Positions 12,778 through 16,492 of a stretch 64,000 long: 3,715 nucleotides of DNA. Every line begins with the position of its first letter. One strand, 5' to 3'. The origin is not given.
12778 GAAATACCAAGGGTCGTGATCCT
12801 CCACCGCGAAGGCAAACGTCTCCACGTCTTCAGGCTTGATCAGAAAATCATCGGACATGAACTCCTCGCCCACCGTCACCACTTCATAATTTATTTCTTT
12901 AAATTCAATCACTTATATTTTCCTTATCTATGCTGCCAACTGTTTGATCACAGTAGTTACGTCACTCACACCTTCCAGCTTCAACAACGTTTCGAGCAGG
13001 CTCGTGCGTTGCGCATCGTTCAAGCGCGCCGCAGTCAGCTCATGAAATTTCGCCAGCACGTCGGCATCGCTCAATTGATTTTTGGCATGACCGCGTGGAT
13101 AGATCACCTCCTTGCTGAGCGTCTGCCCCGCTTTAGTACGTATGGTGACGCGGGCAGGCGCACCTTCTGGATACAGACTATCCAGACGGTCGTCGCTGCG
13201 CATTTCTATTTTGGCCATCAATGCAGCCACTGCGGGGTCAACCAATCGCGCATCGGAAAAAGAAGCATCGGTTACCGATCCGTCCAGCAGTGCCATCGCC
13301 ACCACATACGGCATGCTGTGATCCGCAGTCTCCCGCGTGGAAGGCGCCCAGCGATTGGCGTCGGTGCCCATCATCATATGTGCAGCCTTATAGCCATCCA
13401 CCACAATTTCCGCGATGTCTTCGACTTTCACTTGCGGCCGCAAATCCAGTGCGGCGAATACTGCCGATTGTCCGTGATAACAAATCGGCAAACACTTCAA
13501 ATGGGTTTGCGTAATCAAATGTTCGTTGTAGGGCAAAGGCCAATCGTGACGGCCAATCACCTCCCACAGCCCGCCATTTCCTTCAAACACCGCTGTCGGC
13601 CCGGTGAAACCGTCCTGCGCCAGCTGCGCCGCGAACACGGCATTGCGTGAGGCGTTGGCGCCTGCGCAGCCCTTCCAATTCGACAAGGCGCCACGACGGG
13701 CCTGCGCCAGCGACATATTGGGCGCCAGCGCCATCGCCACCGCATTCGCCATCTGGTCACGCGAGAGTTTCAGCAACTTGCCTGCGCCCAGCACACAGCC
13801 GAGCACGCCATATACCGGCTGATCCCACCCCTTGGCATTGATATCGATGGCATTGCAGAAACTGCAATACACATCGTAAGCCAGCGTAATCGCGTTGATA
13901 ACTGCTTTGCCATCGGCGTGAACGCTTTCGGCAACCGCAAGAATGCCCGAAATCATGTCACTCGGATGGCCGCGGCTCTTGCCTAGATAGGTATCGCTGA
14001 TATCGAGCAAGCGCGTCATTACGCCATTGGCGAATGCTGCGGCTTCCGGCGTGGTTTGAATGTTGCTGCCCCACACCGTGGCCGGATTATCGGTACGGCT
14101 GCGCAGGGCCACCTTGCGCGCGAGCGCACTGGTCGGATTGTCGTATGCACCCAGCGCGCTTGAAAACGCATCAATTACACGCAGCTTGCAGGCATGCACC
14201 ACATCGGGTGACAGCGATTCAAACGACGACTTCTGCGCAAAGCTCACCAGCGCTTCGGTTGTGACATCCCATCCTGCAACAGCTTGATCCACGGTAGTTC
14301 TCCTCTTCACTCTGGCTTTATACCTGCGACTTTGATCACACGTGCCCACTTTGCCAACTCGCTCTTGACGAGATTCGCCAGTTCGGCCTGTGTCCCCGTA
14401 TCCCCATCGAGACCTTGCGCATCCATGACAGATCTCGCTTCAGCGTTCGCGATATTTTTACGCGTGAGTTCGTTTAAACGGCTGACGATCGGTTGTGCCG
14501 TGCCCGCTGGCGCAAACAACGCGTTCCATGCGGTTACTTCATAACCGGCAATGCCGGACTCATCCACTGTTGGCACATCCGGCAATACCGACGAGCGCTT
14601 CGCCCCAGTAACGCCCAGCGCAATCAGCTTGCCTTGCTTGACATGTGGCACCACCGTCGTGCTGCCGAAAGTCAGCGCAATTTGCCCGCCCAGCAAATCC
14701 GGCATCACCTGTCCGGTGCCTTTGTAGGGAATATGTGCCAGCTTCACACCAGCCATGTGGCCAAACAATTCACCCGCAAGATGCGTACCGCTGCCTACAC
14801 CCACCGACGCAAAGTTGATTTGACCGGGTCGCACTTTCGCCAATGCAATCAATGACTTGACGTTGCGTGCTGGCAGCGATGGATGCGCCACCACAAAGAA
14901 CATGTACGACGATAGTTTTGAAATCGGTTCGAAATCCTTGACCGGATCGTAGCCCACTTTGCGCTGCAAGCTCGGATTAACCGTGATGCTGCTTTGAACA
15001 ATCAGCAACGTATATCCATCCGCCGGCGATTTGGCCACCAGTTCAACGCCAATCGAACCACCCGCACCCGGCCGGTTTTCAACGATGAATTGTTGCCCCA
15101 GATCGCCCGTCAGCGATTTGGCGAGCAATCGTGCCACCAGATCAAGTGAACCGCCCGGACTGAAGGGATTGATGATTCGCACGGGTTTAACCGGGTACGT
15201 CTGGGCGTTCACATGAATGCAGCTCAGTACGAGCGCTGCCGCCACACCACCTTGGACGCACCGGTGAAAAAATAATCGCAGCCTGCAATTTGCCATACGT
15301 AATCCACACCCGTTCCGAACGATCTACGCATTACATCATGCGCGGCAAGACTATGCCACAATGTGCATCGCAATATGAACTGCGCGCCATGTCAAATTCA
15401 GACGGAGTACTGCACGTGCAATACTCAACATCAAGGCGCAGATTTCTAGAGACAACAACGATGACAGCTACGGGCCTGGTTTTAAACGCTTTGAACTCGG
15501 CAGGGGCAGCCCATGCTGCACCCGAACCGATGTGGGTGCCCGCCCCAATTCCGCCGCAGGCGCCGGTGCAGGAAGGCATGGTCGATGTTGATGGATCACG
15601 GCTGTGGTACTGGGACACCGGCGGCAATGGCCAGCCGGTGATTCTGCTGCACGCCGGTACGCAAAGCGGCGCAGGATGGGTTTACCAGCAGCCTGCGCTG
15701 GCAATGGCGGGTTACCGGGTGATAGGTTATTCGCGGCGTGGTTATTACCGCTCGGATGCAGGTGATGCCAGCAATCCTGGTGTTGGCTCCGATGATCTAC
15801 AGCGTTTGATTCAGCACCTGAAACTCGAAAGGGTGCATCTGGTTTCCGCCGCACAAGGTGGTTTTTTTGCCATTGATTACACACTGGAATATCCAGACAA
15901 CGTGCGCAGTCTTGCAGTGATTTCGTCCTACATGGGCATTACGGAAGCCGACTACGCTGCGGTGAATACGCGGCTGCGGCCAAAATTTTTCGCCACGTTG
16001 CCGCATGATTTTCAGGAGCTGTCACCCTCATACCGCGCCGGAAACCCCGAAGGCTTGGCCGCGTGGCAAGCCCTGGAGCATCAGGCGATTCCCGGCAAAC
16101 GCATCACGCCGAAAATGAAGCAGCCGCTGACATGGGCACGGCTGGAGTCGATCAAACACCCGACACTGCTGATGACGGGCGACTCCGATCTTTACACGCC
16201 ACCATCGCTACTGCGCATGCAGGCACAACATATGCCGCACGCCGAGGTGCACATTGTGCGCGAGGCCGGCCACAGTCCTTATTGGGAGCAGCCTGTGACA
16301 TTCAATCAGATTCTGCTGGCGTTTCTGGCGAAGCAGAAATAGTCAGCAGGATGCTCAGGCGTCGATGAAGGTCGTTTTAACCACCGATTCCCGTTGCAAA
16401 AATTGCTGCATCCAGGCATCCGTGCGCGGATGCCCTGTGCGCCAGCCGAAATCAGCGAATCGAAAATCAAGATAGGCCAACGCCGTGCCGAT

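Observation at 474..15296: Fifteen co-directional, tightly packed genes forming an orphan acyl-CoA pathway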

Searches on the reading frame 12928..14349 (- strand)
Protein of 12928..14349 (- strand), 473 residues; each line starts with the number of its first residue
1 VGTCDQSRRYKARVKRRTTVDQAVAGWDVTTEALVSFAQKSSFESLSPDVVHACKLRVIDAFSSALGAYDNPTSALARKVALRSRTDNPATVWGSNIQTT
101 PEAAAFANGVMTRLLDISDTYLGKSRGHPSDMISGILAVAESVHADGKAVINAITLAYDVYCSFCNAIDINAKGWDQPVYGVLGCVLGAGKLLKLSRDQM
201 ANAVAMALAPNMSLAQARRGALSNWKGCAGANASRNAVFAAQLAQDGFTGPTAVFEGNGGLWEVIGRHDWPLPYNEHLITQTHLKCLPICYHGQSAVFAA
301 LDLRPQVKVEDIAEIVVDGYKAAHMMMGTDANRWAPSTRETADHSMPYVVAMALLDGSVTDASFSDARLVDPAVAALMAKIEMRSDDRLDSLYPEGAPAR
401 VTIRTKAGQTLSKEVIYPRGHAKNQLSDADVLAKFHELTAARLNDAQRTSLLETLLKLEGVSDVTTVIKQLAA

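Call 4: search_protein_families(library=pfam, proteins=[window:12928-14349:-])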
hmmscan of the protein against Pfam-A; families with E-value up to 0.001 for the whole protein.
window:12928-14349:- (473 aa): 2 families
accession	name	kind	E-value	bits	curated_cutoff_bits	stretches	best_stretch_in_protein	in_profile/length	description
PF03972.19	MmgE_PrpD_N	-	3.3e-68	230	32.1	1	33-267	2-237/244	MmgE/PrpD N-terminal domain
PF19305.4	MmgE_PrpD_C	-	7.8e-46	156.5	32.1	1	288-456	2-171/173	MmgE/PrpD C-terminal domain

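Call 6: search_protein_families(library=ncbifam, proteins=[window:12928-14349:-], max_evalue=0.00001)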
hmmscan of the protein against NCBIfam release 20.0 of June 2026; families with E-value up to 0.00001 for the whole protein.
window:12928-14349:- (473 aa): 3 families
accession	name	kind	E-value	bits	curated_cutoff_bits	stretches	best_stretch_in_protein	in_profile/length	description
NF042438.1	PrpD_hiGCgrampos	equivalog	1.9e-46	158.7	950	1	47-466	36-478/499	2-methylcitrate dehydratase PrpD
NF006943.0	PRK09425.1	equivalog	2.3e-38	132.1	575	1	31-460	16-465/480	bifunctional 2-methylcitrate dehydratase/aconitate hydratase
TIGR02330.1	prpD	equivalog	2.8e-31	108.8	458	1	84-453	56-446/468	2-methylcitrate dehydratase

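Call 17: find_homologous_proteins(query=window:12928-14292:-, max_evalue=1e-20)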
Query window:12928-14292:- (454 aa): 3545 proteins with E <= 1e-20 among 8000 candidates; the best 120 are listed.
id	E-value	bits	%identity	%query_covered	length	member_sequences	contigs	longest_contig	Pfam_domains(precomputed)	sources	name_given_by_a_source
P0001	0.0e+0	1012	100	100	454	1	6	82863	PF19305.5,PF03972.20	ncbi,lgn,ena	-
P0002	0.0e+0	1011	100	100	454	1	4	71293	PF19305.5,PF03972.20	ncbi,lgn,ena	-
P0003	0.0e+0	1010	100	100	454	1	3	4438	PF19305.5,PF03972.20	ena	-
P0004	0.0e+0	1009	100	100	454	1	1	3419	PF19305.5,PF03972.20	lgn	-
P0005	3.5e-298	1007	99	100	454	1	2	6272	PF19305.5,PF03972.20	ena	-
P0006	1.9e-296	1001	99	100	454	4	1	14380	PF19305.5,PF03972.20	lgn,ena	-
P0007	1.8e-295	998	99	100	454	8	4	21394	PF19305.5,PF03972.20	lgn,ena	-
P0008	2.3e-265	898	89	100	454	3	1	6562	PF19305.5,PF03972.20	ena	-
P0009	2.0e-257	872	86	100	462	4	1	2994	PF19305.5,PF03972.20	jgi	jgi:2-methylcitrate dehydratase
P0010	2.3e-249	846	84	100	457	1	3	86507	PF19305.5,PF03972.20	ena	-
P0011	4.6e-249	845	83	100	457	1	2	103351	PF19305.5,PF03972.20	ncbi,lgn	-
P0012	4.6e-248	841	82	100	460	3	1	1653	PF19305.5,PF03972.20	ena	-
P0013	6.1e-247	838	83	100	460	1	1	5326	PF19305.5,PF03972.20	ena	-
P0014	4.3e-246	835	81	100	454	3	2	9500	PF19305.5,PF03972.20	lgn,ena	-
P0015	2.8e-245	832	82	100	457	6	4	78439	PF19305.5,PF03972.20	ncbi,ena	-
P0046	3.3e-208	710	69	98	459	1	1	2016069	PF19305.5,PF03972.20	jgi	-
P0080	1.6e-188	645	65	97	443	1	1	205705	PF19305.5,PF03972.20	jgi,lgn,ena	-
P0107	6.6e-184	630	61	100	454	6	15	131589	PF19305.5,PF03972.20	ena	-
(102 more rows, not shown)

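Call 18: find_encoding_contigs(protein=P0046, flank=10000, max_places=2)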
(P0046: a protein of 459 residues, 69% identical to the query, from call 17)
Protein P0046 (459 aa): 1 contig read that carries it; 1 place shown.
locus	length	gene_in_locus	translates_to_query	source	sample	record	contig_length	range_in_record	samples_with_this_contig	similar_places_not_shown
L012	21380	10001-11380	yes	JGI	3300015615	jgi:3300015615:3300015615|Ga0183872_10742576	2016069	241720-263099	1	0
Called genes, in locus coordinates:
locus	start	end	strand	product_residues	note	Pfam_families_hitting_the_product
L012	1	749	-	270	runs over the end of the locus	PF01936:NYN, PF12872:OST-HTH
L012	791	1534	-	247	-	PF09509:Hypoth_Ymh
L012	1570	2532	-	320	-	PF03401:TctC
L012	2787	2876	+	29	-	-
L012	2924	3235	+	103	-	PF04972:BON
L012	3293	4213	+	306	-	-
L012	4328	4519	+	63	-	PF13396:PLDc_N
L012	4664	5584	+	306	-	PF00301:Rubredoxin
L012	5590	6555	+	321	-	PF03401:TctC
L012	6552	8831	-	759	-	PF01315:Ald_Xan_dh_C, PF02738:MoCoBD_1, PF20256:MoCoBD_2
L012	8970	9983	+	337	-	PF03401:TctC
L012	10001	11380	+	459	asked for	PF03972:MmgE_PrpD_N, PF19305:MmgE_PrpD_C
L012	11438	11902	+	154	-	PF13452:FAS1_DH_region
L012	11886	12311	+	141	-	PF01575:MaoC_dehydratas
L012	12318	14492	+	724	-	PF02629:CoA_binding, PF13380:CoA_binding_2, PF13607:Succ_CoA_lig, PF13549:ATP-grasp_5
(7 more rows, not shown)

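Call 19: find_encoding_contigs(protein=P0080, flank=10000, max_places=2)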
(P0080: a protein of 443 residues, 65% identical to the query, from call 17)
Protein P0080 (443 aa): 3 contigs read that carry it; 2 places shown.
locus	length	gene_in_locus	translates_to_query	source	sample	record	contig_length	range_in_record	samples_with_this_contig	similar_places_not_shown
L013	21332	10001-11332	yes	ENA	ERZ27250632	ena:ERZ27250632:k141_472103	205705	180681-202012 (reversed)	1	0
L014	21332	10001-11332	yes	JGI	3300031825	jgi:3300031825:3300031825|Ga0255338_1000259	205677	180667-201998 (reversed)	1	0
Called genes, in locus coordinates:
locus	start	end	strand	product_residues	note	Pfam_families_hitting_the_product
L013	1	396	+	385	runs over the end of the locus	PF02129:Peptidase_S15 (faint), PF06500:FrsA-like, PF05448:AXE1 (faint), PF12740:PETase (weak), PF00561:Abhydrolase_1, PF12697:Abhydrolase_6 (weak), PF00326:Peptidase_S9, PF12146:Hydrolase_4 (weak), +1 more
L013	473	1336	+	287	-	PF13714:PEP_mutase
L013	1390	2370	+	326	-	PF03401:TctC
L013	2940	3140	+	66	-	-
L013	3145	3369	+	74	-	-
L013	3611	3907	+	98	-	PF17209:Hfq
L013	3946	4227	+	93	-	PF13991:BssS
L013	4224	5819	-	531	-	PF02776:TPP_enzyme_N, PF00205:TPP_enzyme_M (weak), PF02775:TPP_enzyme_C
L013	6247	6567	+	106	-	-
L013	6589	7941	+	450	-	PF24696:UGSC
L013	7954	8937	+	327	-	PF00126:HTH_1, PF03466:LysR_substrate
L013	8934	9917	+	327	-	PF03401:TctC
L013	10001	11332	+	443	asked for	PF03972:MmgE_PrpD_N, PF19305:MmgE_PrpD_C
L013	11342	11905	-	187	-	-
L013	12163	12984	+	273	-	PF00027:cNMP_binding, PF13545:HTH_Crp_2, PF00325:Crp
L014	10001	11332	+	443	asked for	PF03972:MmgE_PrpD_N, PF19305:MmgE_PrpD_C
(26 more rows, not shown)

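Call 20: find_encoding_contigs(protein=P0107, flank=10000, max_places=2)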
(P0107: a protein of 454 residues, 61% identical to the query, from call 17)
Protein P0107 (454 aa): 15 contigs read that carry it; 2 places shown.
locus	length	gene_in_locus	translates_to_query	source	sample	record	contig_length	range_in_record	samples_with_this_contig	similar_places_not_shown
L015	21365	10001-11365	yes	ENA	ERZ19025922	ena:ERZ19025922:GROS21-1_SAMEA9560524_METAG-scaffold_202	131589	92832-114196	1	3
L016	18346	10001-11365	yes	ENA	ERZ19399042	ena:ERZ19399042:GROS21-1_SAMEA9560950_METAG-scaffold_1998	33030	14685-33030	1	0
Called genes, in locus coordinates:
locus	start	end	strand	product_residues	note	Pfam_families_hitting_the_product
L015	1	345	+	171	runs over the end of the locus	PF05163:DinB, PF12867:DinB_2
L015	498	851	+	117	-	PF04480:DUF559, PF18741:MTES_1575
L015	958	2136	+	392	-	PF06500:FrsA-like, PF12146:Hydrolase_4 (faint), PF00326:Peptidase_S9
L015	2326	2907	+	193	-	PF02627:CMD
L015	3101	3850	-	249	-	PF00106:adh_short, PF08659:KR, PF13561:adh_short_C2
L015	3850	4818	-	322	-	PF04199:Cyclase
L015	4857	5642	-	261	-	PF00106:adh_short, PF01370:Epimerase (faint), PF08659:KR, PF13561:adh_short_C2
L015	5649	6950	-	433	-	PF00815:Histidinol_dh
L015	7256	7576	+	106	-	-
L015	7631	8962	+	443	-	-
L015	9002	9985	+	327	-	PF03401:TctC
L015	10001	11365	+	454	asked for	PF03972:MmgE_PrpD_N, PF19305:MmgE_PrpD_C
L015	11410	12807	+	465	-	PF03972:MmgE_PrpD_N, PF19305:MmgE_PrpD_C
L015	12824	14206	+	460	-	PF03972:MmgE_PrpD_N, PF19305:MmgE_PrpD_C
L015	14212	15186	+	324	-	PF03401:TctC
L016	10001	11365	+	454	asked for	PF03972:MmgE_PrpD_N, PF19305:MmgE_PrpD_C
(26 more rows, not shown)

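Call 21: search_solved_structures(query=window:12928-14292:-, max_evalue=1e-10)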
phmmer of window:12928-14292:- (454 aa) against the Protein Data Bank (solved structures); distinct sequences matched with E-value up to 1e-10: 14.
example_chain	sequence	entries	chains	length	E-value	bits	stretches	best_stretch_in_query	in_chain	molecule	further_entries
5mvi_E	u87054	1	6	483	1.9e-27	99.7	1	27-433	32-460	2-methylcitrate dehydratase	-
1szq_A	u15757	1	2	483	3.2e-27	98.9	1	27-436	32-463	2-methylcitrate dehydratase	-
2hp0_A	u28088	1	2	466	4e-24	88.8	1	27-421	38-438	IDS-epimerase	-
2hp3_A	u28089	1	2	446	4.1e-24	88.7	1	27-421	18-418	IDS-epimerase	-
5mux_A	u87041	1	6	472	3.3e-22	82.5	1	65-436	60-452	2-methylcitrate dehydratase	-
12vw_A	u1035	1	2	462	1.1e-19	74.1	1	27-448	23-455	Cis-aconitate decarboxylase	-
12vt_A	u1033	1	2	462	1.2e-19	74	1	27-448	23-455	Cis-aconitate decarboxylase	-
12ux_A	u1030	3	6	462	1.8e-19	73.4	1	27-448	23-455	Cis-aconitate decarboxylase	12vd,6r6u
12vq_A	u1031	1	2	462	2e-18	70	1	27-448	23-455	Cis-aconitate decarboxylase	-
7br9_A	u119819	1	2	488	4.4e-18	68.9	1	27-450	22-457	Cis-aconitate decarboxylase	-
6r6t_A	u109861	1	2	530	5.9e-18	68.4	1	27-450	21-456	Cis-aconitate decarboxylase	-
6s62_A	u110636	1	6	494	7.1e-17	64.9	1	70-420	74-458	Propionate catabolic protein PrpD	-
7bra_A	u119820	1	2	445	5.1e-14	55.5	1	21-417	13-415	Bacillus subtilis IRG1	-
7e9d_A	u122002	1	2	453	1.3e-12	50.8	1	21-417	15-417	IRG1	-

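Call 72: search_dna_similar(query=window:12928-14292:-, collection=plasmids, mode=protein, max_rows=12)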
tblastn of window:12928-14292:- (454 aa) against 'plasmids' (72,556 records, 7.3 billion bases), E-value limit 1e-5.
Records with a match: 602; places in all: 876; records where one place covers at least 80% of the query: 534.
Best place of each record, by identity: <60% 602.
By first word of the organism name: Sinorhizobium 82; Agrobacterium 80; Rhizobium 59; Azospirillum 25; Paracoccus 19; Burkholderia 17; Cupriavidus 15; Rhodococcus 14; Escherichia 14; Paraburkholderia 13; and 101 more.
By predicted mobility (MOB-suite, as given by PLSDB): non-mobilizable 351; conjugative 144; mobilizable 107.
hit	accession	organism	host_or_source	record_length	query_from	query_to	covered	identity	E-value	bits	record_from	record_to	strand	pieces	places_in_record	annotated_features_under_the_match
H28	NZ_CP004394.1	Celeribacter indicus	-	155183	9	448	97%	41.8%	1e-101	340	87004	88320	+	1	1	MmgE/PrpD family protein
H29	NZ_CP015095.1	Salipiger abyssi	single cell,marine seawater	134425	9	419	91%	42.5%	4e-100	335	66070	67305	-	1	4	MmgE/PrpD family protein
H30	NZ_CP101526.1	Burkholderia arboris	mixed culture,soil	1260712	13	448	96%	36.8%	3e-79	275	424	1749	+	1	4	none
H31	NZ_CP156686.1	Burkholderia stagnalis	Bacterial cells,soils collected in ...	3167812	13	448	96%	36.3%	4e-76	266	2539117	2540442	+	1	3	none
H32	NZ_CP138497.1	Variovorax boronicumulans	Legume root,PacBio whole genome assembly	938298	29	439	91%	37.3%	2e-79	275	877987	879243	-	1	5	MmgE/PrpD family protein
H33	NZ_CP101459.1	Natrononativus amylolyticus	cell culture,sediment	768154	10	450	97%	32.2%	1e-51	194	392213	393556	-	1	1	MmgE/PrpD family protein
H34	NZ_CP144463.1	Halalkalicoccus sp. FCH27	cell culture,Salt lake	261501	9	452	98%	31.5%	6e-58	213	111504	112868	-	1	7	MmgE/PrpD family protein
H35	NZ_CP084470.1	Natrinema salinisoli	cell culture,saline soil sediment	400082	11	449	97%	31.8%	2e-51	194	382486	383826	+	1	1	MmgE/PrpD family protein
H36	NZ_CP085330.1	Haladaptatus salinisoli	cell culture,saline soil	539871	6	449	98%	31.3%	2e-57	212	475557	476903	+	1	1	MmgE/PrpD family protein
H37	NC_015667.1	Halopiger xanaduensis SH-6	sediment of Lake Shangmatala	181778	11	451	97%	31.2%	5e-54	202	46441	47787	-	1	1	MmgE/PrpD family protein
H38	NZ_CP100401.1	Halorussus aquaticus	cell culture,saline soil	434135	10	440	95%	31.7%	7e-56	207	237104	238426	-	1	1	MmgE/PrpD family protein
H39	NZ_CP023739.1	Methylosinus trichosporium OB3b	isolate,soil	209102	13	439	94%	32.0%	8e-51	192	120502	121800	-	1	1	MmgE/PrpD family protein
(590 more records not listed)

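Call 75: get_annotated_region(hit=H28, flank=8000)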
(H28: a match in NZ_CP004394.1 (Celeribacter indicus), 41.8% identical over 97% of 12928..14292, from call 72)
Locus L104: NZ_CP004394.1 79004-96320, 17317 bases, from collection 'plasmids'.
description: Celeribacter indicus strain P73 plasmid pP73A, complete sequence
organism: Celeribacter indicus (NCBI taxid 1208324)
taxonomy: Bacteria; Pseudomonadota; Alphaproteobacteria; Rhodobacterales; Roseobacteraceae; Celeribacter; Celeribacter indicus
host: -; source: -; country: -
typing (MOB-suite, as given by PLSDB): non-mobilizable; replicon rep_cluster_634
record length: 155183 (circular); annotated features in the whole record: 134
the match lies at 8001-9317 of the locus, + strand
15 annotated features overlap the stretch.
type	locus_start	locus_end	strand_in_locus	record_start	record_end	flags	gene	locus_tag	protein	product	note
CDS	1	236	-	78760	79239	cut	-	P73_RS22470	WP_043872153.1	(2Fe-2S)-binding protein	-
CDS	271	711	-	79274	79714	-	-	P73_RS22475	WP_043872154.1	carbon monoxide dehydrogenase subunit G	-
CDS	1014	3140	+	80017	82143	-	-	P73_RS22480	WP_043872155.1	acetate--CoA ligase family protein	-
CDS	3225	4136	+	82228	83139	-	-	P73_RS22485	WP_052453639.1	DMT family transporter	GO:0055085 - transmembrane transport [Evidence IEA]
CDS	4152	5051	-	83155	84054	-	-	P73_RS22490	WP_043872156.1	NAD(P)-dependent oxidoreductase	-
CDS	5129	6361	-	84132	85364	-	-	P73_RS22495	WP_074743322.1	acyl-CoA dehydrogenase family protein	-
CDS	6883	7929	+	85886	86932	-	-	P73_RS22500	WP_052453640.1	AbrB family transcriptional regulator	-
CDS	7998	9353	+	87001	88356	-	-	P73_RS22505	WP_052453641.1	MmgE/PrpD family protein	-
CDS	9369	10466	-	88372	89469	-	-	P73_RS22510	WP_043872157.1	zinc-binding dehydrogenase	-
CDS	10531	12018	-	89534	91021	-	-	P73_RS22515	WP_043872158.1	aldehyde dehydrogenase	-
CDS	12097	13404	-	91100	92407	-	-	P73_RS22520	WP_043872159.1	TRAP transporter large permease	GO:0008643 - carbohydrate transport [Evidence IEA]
CDS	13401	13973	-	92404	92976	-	-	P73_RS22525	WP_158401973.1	TRAP transporter small permease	GO:0015740 - C4-dicarboxylate transport [Evidence IEA]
CDS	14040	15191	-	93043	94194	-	dctP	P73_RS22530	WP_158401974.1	TRAP transporter substrate-binding protein DctP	GO:0055085 - transmembrane transport [Evidence IEA]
CDS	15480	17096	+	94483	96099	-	-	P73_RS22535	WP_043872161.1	FAD-dependent oxidoreductase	-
CDS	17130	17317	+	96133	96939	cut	-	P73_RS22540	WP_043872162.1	N-acyl homoserine lactonase family protein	-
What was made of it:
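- PrpD1's best cultured homolog lies near an NDP-forming ACS and an ACAD (call 75).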

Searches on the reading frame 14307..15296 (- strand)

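Call 4: search_protein_families(library=pfam, proteins=[window:14307-15296:-])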
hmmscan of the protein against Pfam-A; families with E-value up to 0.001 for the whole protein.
window:14307-15296:- (329 aa): 1 family
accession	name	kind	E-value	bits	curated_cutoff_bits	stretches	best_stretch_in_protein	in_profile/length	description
PF03401.19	TctC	-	2.9e-71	240.6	27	1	54-325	1-273/274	Tripartite tricarboxylate transporter family receptor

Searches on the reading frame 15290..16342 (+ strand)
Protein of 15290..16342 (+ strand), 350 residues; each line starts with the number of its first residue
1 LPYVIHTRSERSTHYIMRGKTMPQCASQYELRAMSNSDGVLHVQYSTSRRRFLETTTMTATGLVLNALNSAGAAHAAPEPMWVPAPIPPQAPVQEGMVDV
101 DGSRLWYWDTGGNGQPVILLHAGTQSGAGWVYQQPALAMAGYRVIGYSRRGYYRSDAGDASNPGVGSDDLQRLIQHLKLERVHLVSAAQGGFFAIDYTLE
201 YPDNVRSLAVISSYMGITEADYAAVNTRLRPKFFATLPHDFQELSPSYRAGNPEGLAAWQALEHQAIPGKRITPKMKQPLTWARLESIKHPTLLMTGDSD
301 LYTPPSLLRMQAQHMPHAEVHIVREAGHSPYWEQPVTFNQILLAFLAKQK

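Call 5: search_protein_families(library=pfam, proteins=[window:15290-16342:+])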
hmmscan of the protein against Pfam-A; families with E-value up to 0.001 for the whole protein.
window:15290-16342:+ (350 aa): 3 families
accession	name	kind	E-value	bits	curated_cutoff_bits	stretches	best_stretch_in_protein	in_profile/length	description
PF00561.26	Abhydrolase_1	-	1.1e-23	84.6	25.8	1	116-335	2-245/245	alpha/beta hydrolase fold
PF12697.13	Abhydrolase_6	-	2.9e-15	58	26.3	1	117-339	1-215/217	Alpha/beta hydrolase family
PF12146.15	Hydrolase_4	-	2.7e-10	40.4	27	1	119-333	9-237/239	Serine aminopeptidase, S33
